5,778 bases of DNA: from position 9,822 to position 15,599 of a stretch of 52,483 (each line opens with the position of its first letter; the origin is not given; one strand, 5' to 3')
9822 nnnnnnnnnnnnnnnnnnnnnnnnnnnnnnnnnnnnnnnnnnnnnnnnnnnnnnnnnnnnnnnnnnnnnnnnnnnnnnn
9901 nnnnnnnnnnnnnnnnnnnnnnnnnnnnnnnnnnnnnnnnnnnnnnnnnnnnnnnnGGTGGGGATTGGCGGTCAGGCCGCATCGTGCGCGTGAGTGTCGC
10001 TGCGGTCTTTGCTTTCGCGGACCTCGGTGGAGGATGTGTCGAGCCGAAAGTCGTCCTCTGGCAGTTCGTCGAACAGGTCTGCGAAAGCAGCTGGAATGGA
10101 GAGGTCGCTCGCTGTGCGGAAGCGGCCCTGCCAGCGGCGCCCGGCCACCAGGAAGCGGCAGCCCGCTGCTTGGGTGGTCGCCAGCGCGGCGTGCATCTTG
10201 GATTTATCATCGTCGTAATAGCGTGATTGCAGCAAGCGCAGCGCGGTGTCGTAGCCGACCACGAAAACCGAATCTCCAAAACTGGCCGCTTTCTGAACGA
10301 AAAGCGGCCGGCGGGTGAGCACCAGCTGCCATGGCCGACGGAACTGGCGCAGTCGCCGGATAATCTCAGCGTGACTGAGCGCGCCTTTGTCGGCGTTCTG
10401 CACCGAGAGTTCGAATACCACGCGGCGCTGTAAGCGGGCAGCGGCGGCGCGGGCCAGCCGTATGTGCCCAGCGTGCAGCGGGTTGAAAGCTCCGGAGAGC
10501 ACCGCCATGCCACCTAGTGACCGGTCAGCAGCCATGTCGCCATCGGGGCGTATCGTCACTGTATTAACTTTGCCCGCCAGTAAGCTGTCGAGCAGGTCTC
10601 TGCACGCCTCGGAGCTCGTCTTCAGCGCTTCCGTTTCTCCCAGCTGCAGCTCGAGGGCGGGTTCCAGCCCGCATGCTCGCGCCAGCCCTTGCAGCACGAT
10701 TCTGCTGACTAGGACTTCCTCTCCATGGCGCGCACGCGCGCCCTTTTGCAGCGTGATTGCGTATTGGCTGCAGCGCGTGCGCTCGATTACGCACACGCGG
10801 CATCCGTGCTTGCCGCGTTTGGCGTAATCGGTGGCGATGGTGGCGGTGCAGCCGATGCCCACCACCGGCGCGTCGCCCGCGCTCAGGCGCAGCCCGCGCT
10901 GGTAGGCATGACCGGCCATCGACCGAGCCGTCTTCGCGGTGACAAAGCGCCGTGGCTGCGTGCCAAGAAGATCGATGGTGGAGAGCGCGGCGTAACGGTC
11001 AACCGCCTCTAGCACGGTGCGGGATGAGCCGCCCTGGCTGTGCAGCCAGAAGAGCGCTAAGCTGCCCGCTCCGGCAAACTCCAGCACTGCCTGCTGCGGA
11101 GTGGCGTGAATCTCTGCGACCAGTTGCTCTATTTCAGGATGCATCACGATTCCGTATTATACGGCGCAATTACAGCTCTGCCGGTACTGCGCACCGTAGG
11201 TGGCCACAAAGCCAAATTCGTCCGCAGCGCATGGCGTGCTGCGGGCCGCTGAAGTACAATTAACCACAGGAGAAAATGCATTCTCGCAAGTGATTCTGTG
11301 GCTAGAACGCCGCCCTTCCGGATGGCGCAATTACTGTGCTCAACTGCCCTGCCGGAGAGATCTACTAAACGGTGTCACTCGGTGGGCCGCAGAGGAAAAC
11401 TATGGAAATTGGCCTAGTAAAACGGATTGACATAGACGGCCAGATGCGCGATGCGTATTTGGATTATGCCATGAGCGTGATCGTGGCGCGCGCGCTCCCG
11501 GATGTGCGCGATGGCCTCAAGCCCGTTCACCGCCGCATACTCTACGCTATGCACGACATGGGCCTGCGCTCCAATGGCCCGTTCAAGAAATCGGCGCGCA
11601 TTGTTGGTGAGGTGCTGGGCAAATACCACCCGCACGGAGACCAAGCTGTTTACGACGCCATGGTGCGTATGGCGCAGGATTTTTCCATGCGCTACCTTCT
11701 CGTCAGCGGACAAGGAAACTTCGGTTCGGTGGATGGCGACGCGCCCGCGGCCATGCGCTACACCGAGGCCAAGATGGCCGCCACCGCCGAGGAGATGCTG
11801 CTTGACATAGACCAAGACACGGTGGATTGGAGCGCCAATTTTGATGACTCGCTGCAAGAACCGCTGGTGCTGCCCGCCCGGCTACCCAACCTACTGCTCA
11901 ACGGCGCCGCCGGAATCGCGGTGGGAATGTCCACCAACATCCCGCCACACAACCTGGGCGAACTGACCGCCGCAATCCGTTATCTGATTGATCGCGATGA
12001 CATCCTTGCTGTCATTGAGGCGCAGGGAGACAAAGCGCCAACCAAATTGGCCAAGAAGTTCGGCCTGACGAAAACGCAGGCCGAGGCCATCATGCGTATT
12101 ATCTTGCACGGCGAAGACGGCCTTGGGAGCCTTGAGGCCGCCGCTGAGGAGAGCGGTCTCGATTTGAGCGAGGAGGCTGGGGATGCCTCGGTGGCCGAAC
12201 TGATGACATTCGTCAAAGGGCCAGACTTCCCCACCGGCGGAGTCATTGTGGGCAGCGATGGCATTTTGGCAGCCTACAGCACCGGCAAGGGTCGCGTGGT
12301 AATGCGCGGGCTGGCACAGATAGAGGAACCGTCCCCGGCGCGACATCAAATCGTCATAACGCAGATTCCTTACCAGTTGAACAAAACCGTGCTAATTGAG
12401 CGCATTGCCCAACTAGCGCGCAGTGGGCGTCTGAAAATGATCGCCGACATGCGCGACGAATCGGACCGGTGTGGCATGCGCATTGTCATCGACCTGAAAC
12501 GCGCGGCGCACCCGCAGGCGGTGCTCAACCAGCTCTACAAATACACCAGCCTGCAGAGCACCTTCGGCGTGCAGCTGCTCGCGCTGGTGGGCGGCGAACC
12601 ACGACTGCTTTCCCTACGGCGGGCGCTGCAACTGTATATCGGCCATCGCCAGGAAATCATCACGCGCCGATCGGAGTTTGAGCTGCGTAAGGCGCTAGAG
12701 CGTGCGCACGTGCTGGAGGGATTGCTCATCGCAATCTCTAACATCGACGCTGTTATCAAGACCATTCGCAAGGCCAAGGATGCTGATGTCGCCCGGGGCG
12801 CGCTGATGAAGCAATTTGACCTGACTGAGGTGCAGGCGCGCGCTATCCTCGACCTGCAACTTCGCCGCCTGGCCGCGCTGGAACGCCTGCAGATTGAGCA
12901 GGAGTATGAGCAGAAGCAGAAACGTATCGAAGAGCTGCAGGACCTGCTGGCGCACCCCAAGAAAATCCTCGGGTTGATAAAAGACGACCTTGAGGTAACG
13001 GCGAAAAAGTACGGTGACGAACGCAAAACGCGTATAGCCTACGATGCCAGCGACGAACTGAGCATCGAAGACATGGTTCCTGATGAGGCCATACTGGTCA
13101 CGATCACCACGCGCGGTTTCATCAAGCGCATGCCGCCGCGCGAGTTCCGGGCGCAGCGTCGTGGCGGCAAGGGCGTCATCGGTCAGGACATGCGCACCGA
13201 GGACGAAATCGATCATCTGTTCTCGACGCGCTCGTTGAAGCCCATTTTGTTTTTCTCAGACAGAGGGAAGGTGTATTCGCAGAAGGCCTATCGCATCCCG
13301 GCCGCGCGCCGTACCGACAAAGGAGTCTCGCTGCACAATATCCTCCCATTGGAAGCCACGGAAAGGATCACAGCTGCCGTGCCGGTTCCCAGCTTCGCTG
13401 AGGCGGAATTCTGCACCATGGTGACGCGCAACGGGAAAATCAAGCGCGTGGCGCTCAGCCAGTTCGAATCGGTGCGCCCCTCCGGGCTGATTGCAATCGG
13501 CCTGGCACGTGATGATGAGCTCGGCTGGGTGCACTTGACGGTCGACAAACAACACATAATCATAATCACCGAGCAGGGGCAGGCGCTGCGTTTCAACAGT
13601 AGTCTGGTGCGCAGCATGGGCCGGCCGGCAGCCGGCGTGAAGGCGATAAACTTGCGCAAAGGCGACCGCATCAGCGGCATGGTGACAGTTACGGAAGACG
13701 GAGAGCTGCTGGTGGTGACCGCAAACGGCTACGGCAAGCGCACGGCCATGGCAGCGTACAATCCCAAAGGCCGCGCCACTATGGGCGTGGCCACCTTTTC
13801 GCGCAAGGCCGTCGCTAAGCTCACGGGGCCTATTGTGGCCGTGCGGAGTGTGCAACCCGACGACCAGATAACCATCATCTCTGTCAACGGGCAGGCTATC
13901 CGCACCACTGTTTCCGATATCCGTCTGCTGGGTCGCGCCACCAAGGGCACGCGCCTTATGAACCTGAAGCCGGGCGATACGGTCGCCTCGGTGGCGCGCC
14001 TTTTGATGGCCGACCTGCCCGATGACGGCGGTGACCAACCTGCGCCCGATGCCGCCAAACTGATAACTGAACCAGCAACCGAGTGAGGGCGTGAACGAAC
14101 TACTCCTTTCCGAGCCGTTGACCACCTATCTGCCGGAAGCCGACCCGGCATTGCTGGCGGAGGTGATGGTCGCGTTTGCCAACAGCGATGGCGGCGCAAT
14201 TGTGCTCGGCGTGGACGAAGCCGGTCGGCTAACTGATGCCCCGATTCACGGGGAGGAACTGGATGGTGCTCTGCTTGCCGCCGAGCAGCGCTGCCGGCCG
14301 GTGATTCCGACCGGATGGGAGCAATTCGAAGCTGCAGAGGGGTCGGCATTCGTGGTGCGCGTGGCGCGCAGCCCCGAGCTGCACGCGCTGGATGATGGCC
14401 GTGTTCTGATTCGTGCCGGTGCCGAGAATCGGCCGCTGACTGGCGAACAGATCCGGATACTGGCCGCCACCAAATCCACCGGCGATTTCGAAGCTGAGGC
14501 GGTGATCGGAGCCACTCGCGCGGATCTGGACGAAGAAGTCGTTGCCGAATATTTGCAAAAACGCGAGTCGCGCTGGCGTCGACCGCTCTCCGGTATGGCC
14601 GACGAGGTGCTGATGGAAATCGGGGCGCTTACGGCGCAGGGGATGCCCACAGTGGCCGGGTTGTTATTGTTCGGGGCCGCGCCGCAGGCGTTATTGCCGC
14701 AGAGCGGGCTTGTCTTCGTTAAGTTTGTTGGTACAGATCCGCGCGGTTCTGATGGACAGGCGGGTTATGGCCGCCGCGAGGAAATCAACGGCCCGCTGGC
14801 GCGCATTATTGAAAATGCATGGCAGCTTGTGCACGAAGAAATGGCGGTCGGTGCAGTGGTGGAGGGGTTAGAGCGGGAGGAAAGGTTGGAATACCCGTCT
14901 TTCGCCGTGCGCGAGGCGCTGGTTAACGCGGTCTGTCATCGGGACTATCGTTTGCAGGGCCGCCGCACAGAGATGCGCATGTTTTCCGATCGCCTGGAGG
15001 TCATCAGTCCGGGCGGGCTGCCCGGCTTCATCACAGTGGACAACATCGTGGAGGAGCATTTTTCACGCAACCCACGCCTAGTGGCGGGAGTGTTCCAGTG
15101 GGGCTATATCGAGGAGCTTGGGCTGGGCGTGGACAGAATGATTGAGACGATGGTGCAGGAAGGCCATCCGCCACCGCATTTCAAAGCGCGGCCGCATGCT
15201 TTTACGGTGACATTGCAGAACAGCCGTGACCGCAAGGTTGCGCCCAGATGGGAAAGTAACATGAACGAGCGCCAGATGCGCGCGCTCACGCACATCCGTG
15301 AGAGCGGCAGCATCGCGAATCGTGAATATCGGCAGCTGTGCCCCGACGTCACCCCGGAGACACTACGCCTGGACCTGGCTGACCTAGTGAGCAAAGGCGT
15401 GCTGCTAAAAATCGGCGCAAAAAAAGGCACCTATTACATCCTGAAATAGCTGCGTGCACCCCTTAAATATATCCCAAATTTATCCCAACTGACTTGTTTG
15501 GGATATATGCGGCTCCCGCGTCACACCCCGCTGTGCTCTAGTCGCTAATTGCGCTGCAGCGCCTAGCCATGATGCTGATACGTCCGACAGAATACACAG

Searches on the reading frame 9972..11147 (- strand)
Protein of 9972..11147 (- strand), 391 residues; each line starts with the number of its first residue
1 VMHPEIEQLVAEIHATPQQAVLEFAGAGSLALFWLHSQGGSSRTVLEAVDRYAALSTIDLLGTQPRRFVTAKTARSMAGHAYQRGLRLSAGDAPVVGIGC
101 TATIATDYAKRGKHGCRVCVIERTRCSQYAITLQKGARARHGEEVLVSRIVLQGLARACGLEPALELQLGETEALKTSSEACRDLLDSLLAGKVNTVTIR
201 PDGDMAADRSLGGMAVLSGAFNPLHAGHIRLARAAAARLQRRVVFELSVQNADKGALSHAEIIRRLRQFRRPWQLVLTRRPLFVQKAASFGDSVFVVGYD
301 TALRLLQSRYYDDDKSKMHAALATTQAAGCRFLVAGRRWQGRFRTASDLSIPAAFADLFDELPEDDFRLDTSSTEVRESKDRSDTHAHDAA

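Call 10: search_protein_families(library=pfam, proteins=[window:9972-11147:-], max_evalue=0.01)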
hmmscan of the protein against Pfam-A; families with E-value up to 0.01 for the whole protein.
window:9972-11147:- (391 aa): 1 family
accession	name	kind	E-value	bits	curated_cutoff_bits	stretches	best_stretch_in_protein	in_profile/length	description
PF01467.32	CTP_transf_like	-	1.3e-06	29.1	21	1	217-378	2-132/133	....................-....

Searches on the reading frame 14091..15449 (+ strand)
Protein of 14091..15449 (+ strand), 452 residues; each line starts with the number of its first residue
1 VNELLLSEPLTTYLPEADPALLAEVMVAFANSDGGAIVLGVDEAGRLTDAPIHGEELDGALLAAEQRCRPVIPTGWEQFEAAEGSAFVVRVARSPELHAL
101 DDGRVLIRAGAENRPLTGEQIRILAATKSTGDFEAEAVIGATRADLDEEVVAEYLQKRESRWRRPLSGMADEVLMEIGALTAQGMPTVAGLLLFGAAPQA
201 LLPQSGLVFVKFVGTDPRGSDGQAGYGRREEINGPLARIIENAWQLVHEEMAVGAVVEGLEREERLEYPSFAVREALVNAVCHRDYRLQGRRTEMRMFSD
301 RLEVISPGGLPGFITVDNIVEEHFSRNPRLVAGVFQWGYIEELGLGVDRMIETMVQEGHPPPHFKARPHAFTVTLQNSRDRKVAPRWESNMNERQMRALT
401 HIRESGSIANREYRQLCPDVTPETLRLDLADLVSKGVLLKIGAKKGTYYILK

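Call 58: search_protein_families(library=pfam, proteins=[window:14091-15449:+], max_evalue=0.0001)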
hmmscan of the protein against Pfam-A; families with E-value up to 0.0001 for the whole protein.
window:14091-15449:+ (452 aa): 2 families
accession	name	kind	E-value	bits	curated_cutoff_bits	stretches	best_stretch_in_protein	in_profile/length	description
PF13749.12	HATPase_c_4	-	1e-19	70.7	26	1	290-375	1-89/89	Putative ATP-dependent DNA helicase recG C-terminal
PF04326.19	SLFN_AlbA_2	-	5.8e-10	40.2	25.3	1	22-116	20-117/118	Schlafen, AlbA_2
